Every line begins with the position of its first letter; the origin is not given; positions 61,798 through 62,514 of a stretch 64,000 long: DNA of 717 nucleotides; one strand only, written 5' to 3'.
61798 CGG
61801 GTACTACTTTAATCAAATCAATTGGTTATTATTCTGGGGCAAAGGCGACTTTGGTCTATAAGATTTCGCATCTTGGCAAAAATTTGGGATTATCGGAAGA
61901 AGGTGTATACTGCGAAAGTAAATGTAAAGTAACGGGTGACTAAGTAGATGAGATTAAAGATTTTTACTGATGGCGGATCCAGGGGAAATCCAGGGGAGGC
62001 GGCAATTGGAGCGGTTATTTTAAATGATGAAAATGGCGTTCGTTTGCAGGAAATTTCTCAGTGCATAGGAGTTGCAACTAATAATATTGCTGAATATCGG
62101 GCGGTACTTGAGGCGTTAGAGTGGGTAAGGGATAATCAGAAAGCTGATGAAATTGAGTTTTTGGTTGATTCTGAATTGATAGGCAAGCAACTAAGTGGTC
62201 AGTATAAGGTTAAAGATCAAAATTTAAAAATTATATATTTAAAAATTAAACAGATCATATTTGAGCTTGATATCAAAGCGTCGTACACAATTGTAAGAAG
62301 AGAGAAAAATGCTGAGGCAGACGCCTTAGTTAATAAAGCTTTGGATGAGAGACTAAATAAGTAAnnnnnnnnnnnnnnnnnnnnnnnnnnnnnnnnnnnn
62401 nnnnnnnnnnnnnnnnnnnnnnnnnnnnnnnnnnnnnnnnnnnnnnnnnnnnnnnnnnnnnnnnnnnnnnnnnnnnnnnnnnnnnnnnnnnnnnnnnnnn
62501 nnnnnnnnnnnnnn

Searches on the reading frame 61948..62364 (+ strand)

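Call 51: search_protein_families(library=pfam, proteins=[window:61948-62364:+])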
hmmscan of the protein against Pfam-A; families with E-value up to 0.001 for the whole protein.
window:61948-62364:+ (138 aa): 2 families
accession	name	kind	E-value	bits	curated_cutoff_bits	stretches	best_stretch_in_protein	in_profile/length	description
PF13456.12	RVT_3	-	8.7e-15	55.2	21.6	1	7-131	2-123/123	Reverse transcriptase-like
PF00075.30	RNase_H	-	5.9e-10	39.9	25.8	1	3-83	4-76/141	RNase H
